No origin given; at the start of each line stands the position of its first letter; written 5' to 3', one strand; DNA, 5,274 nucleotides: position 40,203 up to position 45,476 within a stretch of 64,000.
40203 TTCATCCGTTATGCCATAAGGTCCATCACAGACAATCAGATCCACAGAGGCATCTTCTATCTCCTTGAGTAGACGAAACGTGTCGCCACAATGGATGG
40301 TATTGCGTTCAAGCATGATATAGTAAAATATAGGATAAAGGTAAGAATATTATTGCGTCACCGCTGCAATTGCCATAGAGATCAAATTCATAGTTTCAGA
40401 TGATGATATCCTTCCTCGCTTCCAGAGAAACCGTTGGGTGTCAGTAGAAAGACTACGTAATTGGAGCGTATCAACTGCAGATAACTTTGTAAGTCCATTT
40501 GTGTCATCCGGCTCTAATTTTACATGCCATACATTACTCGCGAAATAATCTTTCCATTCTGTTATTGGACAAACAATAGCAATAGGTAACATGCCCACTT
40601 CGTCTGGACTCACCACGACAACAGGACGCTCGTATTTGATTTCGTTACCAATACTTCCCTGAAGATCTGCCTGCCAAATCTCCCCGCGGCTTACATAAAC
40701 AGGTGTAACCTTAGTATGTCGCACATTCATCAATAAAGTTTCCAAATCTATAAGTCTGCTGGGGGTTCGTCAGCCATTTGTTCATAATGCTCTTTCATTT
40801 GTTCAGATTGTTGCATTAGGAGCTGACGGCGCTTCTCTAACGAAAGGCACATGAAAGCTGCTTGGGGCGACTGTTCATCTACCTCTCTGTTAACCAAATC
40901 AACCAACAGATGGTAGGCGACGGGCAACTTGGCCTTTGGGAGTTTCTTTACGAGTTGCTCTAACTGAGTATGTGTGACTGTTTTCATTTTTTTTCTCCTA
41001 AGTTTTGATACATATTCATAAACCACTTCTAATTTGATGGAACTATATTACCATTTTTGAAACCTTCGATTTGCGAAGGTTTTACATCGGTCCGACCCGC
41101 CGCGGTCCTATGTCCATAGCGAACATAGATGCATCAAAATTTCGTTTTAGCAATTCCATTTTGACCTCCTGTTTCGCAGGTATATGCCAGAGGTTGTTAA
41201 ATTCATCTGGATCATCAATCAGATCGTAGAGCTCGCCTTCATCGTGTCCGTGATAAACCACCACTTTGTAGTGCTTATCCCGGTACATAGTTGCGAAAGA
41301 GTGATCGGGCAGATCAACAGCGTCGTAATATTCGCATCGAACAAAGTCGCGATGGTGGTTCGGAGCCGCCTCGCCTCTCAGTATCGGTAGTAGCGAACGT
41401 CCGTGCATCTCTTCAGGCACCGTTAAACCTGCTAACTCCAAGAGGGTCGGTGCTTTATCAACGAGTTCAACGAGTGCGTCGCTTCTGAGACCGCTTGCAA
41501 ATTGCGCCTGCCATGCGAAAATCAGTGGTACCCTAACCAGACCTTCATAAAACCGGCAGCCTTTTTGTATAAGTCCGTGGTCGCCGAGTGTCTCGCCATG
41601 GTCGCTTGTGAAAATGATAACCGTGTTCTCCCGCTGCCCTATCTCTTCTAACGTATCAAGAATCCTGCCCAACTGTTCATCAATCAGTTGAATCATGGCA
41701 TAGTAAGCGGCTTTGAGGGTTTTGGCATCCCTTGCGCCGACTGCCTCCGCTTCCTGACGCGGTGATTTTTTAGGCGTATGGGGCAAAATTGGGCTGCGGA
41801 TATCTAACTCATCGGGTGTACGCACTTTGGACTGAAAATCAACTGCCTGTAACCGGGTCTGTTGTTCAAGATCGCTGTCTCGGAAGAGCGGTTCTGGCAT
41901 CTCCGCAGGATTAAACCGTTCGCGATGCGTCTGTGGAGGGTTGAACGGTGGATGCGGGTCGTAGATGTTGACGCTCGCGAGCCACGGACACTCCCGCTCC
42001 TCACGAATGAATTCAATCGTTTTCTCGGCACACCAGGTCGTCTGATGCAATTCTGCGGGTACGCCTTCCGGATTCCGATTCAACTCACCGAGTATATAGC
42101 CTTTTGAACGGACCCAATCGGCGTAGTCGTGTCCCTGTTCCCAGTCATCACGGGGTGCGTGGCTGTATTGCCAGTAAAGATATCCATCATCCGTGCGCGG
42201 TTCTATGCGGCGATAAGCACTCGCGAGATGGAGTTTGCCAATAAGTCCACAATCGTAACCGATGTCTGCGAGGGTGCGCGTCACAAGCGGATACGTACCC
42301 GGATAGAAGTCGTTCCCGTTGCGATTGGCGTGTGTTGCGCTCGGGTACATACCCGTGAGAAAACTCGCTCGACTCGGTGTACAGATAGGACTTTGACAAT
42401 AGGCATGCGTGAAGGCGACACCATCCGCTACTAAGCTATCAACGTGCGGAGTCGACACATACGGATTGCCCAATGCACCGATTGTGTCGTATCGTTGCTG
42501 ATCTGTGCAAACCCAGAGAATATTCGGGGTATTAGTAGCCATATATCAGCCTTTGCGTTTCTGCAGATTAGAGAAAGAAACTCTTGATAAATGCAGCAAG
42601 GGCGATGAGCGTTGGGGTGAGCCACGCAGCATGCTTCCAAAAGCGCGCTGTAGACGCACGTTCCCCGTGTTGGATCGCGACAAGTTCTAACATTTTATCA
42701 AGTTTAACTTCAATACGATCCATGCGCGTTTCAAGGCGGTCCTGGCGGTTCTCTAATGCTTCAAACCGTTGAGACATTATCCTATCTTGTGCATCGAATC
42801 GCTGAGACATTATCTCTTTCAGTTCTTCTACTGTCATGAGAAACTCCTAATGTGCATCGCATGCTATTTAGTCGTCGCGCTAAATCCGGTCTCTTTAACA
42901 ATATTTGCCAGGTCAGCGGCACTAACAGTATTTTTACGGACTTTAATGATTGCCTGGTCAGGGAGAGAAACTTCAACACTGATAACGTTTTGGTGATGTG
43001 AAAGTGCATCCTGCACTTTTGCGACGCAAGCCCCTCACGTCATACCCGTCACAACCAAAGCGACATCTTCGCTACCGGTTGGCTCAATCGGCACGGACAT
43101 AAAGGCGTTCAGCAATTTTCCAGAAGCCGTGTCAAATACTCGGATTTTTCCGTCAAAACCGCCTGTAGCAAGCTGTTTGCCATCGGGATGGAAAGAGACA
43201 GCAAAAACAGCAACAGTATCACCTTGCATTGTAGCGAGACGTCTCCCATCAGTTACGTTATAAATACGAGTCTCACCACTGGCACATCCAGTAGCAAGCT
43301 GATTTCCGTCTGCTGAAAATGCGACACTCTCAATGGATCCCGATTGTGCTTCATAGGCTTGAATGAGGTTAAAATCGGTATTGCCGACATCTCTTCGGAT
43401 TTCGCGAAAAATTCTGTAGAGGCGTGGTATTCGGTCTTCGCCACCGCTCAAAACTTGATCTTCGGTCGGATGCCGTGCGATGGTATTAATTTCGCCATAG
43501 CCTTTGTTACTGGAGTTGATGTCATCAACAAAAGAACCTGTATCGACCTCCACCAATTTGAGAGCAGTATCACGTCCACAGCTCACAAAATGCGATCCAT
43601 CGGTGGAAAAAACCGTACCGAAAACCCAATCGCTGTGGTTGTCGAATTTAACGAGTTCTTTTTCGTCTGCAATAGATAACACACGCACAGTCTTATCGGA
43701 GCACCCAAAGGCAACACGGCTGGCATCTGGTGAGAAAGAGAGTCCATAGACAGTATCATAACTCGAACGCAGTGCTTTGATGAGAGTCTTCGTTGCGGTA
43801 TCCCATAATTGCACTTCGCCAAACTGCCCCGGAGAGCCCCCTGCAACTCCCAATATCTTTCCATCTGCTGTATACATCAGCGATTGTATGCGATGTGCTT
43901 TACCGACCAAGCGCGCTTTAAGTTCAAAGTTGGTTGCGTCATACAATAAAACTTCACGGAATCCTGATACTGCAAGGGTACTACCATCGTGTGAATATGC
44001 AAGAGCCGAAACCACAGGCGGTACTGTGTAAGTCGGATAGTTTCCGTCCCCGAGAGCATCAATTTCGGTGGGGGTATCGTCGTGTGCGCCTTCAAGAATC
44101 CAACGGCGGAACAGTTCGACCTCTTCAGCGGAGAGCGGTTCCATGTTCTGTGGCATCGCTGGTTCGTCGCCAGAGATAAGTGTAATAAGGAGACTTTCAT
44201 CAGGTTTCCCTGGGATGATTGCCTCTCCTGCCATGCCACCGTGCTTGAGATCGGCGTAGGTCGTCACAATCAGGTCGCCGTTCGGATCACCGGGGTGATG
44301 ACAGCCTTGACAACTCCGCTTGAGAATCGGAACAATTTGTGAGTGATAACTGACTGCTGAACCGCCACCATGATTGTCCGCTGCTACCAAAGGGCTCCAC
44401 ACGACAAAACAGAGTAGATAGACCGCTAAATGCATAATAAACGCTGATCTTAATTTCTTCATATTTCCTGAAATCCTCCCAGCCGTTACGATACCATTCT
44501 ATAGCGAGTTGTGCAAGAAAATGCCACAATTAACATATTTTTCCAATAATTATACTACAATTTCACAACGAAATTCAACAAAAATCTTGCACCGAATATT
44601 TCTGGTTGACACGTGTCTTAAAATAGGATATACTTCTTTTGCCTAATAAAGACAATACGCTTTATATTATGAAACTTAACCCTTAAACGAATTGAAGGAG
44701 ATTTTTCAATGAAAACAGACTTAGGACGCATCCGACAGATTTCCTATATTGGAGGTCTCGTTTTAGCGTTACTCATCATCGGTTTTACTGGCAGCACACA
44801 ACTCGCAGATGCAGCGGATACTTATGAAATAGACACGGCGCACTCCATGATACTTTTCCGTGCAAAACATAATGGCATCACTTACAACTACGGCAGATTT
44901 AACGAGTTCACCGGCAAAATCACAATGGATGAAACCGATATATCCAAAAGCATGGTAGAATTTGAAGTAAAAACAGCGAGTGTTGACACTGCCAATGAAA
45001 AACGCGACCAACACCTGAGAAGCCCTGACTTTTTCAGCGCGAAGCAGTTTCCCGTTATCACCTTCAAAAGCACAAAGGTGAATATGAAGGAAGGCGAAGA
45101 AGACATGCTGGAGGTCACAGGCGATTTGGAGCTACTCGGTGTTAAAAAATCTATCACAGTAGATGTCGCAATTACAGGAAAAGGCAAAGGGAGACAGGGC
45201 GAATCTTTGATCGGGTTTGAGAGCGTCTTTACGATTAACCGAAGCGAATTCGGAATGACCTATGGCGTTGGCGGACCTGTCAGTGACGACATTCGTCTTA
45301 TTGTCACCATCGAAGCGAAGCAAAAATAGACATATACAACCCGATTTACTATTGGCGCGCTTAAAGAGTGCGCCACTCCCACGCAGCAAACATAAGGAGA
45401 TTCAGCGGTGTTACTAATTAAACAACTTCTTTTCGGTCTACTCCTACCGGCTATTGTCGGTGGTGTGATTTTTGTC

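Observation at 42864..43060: In-frame TGA at the first Cys of a GMTCxxC motif: candidate selenocysteine-containing HMA domain with a SECIS-like hairpin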

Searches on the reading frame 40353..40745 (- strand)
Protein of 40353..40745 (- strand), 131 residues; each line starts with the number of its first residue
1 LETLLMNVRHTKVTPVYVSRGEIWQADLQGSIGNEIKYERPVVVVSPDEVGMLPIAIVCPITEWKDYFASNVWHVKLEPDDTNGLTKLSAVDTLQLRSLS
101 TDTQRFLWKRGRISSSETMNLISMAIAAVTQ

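Call 31: search_protein_families(library=pfam, proteins=[window:40353-40745:-], max_evalue=0.001)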
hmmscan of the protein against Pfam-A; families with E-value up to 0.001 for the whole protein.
window:40353-40745:- (131 aa): 1 family
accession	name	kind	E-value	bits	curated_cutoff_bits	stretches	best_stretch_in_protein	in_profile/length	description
PF02452.23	PemK_toxin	-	2.4e-19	70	23.1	1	20-128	2-107/109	PemK-like, MazF-like toxin of type II toxin-antitoxin system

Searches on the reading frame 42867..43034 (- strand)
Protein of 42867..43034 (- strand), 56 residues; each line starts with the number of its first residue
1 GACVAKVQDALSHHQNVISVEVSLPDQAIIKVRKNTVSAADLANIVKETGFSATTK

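Call 6: search_protein_families(library=pfam, proteins=[window:42867-43034:-], max_evalue=0.01)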
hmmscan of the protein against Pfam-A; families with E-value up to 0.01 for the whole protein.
seq(56 aa): 1 family
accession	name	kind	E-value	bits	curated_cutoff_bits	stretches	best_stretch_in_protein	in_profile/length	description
PF00403.32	HMA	-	0.00019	22.2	24.8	1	1-51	10-61/62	Heavy-metal-associated domain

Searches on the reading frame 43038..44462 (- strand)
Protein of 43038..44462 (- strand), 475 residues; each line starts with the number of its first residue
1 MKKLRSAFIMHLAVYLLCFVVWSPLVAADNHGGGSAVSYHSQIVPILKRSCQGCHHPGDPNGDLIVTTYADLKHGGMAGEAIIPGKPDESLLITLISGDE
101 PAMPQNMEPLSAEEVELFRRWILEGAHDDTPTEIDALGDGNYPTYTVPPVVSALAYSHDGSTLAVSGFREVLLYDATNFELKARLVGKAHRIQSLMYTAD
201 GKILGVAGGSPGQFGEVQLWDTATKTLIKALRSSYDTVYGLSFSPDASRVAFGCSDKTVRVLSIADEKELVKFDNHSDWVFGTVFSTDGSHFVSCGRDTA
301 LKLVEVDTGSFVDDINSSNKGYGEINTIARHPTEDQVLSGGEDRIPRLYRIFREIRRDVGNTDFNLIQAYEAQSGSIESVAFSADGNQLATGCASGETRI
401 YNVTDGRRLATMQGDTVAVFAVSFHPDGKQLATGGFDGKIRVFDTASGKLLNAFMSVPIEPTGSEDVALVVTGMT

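Call 10: find_related_loci(query=window:43038-44462:-, collection=genome_contigs, flank=10000)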
Query window:43038-44462:- (475 aa) in genome_contigs; peptide patterns used: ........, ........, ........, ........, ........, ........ (x = any residue, [..] = any of these).
322 stretches matched a pattern; 226 encode a relative of the query (tblastn E <= 1e-3); the best 80 are kept; 80 distinct loci.
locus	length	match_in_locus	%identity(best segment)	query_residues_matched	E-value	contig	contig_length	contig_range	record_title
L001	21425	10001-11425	94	1-475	0e+0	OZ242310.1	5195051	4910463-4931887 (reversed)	MAG: Candidatus Poribacteria bacterium isolate 20da2b61-0884-4a9e-940d-2acfcc06f24a genome assembly, chromosome: 1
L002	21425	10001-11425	93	1-475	0e+0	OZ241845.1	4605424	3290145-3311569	MAG: Candidatus Poribacteria bacterium isolate fbb172c3-de08-4f40-a2cc-29487177e2df genome assembly, chromosome: 1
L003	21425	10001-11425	91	1-475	0e+0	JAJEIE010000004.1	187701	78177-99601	MAG: Candidatus Poribacteria bacterium isolate p16x65bins.49 k141_1161257, whole genome shotgun sequence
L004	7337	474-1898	91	1-475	0e+0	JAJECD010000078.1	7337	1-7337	MAG: Candidatus Poribacteria bacterium isolate jk18x9bins.85 k141_321088, whole genome shotgun sequence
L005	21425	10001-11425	88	1-475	0e+0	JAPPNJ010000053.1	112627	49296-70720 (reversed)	MAG: Candidatus Poribacteria bacterium isolate RHO3_bin_69 NODE_409_length_112627_cov_17.873859, whole genome shotgun se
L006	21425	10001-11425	88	1-475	0e+0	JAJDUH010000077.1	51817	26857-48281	MAG: Candidatus Poribacteria bacterium isolate jk18x1bzbins.72 k141_385994, whole genome shotgun sequence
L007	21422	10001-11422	87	1-475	0e+0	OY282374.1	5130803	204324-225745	MAG: Candidatus Poribacteria bacterium genome assembly, chromosome: 1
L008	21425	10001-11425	86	1-475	0e+0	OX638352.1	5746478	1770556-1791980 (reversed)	MAG: uncultured Poribacteria bacterium isolate 319d9eaa-e5ea-4d6b-972a-5b23a2ce0867 genome assembly, chromosome: 1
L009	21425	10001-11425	86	1-475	0e+0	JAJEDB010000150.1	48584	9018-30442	MAG: Candidatus Poribacteria bacterium isolate jk18xAbins.50 k141_196318, whole genome shotgun sequence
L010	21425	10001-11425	86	1-475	0e+0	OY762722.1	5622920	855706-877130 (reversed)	MAG: Candidatus Poribacteria bacterium isolate ed6806d3-dd7a-4409-98ee-5b7e1ebe3502 genome assembly, chromosome: 1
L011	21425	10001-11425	85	1-475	0e+0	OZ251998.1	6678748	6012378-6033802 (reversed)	MAG: Candidatus Poribacteria bacterium isolate 8f110123-501e-42ad-9d55-583bbc997c7d genome assembly, chromosome: 1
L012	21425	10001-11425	86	1-475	0e+0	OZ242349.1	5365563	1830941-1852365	MAG: Candidatus Poribacteria bacterium isolate e367748c-ea16-458c-b08a-e5b385d280ea genome assembly, chromosome: 1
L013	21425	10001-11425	86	1-475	0e+0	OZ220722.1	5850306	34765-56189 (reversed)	MAG: Candidatus Poribacteria bacterium isolate 09e4b887-e8cc-4912-b364-6afc626817b5 genome assembly, chromosome: 1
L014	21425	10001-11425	86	1-475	0e+0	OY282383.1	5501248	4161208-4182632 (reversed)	MAG: uncultured Poribacteria bacterium isolate 7c199f84-8048-4b63-b208-6e17c6421a0a genome assembly, chromosome: 1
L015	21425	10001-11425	86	1-475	0e+0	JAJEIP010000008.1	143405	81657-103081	MAG: Candidatus Poribacteria bacterium isolate p16x65bins.2 k141_721482, whole genome shotgun sequence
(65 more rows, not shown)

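Call 48: search_protein_representatives(protein=window:43038-44462:-)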
Query: 475 residues. Proteins with E-value up to 0.001 (for the whole library): 299991; up to 1e-10: 153694; up to 1e-30: 32290. The best 150 are listed.
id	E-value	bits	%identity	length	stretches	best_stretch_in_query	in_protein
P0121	2.0e-181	620.2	31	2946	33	365-447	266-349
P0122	3.5e-172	589.7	31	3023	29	160-455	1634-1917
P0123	9.0e-164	562.0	31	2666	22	254-464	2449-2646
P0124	1.0e-155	535.4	31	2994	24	237-453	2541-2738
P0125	2.6e-139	481.4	51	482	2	10-285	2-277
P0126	2.6e-139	481.4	30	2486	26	211-306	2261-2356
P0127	7.3e-139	479.9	51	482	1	35-459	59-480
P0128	5.4e-138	477.0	31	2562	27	217-463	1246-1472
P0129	5.2e-135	467.2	31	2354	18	150-451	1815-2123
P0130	3.6e-134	464.4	49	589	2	36-361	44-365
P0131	1.1e-132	459.5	31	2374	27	367-446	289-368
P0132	8.2e-130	450.0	32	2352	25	371-450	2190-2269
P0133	1.8e-128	445.6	30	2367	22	236-444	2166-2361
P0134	2.8e-128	445.0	36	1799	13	369-453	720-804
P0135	3.3e-128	444.8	34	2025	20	194-443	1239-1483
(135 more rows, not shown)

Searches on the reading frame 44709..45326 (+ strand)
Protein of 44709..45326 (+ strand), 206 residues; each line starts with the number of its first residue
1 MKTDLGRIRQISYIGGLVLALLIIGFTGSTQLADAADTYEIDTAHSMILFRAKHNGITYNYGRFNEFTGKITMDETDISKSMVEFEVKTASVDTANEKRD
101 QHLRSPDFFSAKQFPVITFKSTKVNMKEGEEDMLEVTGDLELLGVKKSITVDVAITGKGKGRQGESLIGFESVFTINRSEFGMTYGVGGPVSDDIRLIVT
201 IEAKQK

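Call 31: search_protein_families(library=pfam, proteins=[window:44709-45326:+], max_evalue=0.001)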
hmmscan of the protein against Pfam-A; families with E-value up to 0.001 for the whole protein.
window:44709-45326:+ (206 aa): 1 family
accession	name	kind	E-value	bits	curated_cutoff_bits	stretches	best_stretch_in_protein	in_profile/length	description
PF04264.18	YceI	-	4.9e-46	157.2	23.7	1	39-203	1-150/150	YceI-like domain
